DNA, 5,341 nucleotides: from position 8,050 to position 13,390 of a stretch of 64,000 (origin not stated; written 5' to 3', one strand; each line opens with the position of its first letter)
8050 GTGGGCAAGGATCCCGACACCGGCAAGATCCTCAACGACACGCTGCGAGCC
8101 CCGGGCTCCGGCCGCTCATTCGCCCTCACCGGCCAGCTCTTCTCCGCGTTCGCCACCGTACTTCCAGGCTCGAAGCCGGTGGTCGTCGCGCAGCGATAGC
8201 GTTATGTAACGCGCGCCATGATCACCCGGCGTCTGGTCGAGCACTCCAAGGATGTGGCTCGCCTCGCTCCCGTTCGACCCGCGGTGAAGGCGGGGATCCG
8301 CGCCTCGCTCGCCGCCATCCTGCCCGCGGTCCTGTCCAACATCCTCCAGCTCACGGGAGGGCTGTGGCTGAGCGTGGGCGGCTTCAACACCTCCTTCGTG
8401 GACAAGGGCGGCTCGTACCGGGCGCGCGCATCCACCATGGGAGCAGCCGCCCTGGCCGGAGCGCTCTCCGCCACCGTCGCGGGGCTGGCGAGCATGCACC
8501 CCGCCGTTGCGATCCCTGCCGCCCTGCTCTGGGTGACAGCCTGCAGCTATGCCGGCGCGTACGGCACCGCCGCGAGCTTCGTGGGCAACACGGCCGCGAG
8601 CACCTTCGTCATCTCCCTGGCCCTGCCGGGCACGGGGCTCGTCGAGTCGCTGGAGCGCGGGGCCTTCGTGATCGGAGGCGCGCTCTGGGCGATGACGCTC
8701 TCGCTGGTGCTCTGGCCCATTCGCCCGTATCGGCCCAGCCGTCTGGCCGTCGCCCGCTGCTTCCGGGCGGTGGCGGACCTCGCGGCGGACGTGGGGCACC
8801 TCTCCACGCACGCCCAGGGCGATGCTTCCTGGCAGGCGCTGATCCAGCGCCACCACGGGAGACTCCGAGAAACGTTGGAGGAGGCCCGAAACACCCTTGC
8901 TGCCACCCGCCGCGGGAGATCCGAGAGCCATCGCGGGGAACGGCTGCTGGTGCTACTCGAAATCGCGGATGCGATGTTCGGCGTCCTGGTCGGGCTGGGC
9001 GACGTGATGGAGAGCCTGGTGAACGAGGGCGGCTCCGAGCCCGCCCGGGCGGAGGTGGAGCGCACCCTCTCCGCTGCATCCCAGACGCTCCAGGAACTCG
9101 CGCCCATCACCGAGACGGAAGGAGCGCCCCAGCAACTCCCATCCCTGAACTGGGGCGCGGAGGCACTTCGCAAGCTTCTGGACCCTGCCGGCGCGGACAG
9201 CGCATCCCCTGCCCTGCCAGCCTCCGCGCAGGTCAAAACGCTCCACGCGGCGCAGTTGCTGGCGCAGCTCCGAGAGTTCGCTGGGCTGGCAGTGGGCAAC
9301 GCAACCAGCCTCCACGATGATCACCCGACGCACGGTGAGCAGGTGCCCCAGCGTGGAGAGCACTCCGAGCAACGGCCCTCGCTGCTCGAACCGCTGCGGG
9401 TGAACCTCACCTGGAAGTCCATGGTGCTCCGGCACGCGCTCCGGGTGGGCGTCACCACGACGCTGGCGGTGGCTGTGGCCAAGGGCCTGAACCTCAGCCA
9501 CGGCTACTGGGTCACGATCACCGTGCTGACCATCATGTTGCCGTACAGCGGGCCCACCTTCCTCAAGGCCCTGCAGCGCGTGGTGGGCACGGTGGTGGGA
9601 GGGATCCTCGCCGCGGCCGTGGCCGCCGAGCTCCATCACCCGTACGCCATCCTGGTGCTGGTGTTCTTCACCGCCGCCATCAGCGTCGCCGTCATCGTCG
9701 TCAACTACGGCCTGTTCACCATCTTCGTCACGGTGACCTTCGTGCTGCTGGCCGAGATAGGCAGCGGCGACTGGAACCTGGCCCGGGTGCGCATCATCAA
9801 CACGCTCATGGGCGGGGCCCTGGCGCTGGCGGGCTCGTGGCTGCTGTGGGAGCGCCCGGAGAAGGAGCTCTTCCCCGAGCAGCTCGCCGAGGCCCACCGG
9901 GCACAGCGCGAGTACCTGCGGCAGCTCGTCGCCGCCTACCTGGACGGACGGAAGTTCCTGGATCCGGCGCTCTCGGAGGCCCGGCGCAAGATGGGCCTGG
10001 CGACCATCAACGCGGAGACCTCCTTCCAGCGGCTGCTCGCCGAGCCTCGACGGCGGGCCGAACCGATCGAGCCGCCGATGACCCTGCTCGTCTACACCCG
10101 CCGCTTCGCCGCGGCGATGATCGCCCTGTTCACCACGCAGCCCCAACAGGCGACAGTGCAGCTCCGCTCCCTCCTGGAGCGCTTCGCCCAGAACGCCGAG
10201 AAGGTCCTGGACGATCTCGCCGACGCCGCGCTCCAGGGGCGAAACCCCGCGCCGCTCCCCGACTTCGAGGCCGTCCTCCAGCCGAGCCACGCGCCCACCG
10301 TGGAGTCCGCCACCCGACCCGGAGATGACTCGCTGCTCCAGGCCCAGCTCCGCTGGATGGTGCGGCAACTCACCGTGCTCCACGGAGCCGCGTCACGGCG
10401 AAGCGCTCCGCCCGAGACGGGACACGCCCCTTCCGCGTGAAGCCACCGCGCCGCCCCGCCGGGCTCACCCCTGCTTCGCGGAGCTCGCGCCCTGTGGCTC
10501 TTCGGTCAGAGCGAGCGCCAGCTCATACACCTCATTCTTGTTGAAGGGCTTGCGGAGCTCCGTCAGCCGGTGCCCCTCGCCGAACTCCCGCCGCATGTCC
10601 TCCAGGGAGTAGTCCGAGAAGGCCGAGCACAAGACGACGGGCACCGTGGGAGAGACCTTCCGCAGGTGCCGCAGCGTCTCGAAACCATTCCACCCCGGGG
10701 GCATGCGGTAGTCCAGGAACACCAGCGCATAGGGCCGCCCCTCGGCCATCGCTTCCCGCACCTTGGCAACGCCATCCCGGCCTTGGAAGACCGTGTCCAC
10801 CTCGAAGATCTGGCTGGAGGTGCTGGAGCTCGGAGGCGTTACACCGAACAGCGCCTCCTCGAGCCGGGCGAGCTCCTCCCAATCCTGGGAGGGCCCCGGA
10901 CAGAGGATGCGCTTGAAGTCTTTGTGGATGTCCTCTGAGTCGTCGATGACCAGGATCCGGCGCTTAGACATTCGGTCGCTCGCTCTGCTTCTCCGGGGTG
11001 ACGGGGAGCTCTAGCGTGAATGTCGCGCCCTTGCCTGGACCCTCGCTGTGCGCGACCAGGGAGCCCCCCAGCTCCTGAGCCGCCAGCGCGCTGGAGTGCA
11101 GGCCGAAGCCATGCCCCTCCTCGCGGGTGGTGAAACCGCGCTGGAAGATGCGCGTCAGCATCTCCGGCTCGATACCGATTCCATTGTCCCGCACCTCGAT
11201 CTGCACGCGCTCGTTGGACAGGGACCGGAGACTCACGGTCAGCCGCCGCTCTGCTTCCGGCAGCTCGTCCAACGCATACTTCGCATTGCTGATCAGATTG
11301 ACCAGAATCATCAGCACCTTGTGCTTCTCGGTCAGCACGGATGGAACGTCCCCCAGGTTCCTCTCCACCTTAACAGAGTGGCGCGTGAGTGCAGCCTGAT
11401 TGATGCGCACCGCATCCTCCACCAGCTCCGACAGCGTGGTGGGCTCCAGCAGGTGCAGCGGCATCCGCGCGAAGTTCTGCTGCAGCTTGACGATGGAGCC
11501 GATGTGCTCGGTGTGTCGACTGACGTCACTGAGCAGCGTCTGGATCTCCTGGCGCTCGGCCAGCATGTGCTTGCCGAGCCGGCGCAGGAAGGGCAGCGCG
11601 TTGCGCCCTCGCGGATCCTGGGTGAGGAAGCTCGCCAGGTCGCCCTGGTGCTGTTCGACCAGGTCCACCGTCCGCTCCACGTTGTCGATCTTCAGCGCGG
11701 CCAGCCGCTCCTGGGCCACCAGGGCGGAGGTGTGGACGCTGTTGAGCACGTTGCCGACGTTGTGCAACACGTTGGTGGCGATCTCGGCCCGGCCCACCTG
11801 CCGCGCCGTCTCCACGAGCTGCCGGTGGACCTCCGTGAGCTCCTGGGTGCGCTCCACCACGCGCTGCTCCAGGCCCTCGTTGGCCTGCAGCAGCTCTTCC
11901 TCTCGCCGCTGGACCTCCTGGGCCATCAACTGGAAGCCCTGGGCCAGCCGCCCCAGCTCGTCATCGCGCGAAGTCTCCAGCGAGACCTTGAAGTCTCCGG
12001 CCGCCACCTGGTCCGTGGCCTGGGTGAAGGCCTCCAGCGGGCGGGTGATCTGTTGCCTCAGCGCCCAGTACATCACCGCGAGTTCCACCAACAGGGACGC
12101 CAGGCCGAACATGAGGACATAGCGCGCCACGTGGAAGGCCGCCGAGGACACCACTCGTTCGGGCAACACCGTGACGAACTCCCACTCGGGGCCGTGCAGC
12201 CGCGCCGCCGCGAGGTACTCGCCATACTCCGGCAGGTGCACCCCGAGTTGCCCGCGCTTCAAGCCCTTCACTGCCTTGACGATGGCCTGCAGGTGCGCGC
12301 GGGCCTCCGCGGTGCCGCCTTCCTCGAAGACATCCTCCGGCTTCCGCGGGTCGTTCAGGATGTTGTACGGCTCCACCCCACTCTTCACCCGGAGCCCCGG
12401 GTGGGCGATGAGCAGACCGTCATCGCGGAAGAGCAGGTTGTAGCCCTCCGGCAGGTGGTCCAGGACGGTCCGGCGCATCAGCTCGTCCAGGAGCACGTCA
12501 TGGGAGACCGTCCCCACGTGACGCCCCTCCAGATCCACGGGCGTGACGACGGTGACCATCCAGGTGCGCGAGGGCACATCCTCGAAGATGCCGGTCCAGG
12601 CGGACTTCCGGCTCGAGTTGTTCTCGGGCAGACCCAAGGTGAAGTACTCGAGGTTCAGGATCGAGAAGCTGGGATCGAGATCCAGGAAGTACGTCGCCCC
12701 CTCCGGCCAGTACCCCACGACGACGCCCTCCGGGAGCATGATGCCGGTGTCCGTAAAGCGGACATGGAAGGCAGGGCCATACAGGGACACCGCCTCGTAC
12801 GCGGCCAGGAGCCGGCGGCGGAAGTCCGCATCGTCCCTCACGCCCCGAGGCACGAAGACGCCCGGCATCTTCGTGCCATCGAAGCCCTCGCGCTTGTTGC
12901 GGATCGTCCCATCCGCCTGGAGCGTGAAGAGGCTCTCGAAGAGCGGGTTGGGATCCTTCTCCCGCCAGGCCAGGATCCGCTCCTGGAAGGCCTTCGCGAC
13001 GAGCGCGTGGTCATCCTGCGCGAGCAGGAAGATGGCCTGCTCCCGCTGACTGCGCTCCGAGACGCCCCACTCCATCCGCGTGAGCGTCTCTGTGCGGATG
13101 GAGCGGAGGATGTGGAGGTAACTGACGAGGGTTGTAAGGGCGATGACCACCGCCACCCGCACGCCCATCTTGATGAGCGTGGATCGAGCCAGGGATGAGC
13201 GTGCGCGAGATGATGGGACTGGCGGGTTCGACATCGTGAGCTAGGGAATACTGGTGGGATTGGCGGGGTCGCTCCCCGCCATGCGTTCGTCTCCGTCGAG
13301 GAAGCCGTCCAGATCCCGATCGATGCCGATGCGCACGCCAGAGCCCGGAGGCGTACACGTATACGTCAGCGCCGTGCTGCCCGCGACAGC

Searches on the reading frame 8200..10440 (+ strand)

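Call 35: search_protein_families(library=pfam, proteins=[window:8200-10440:+], max_evalue=0.0001)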
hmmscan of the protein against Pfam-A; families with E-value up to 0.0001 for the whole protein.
window:8200-10440:+ (746 aa): 3 families
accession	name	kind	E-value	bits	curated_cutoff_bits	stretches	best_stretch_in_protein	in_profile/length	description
PF13515.12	FUSC_2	-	1.3e-23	84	25.6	1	422-544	1-125/126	Fusaric acid resistance protein-like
PF04632.18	FUSC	-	4.1e-08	32.8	30.9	1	410-733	2-325/660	Fusaric acid resistance protein family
PF12805.13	FUSC-like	-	2.5e-05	23.9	22.1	1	88-329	10-254/284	FUSC-like inner membrane protein yccS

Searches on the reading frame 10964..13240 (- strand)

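Call 35: search_protein_families(library=pfam, proteins=[window:10964-13240:-], max_evalue=0.0001)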
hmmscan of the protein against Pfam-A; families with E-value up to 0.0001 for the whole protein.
window:10964-13240:- (758 aa): 3 families
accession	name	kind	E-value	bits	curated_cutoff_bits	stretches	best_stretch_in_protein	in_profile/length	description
PF02518.31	HATPase_c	-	5.1e-19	69.2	26.4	1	642-748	6-110/111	Histidine kinase-, DNA gyrase B-, and HSP90-like ATPase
PF00672.30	HAMP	-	5.7e-14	52.6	25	1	394-444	2-52/53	HAMP domain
PF02743.24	dCache_1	-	3.2e-05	24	45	0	169-288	75-184/240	Cache domain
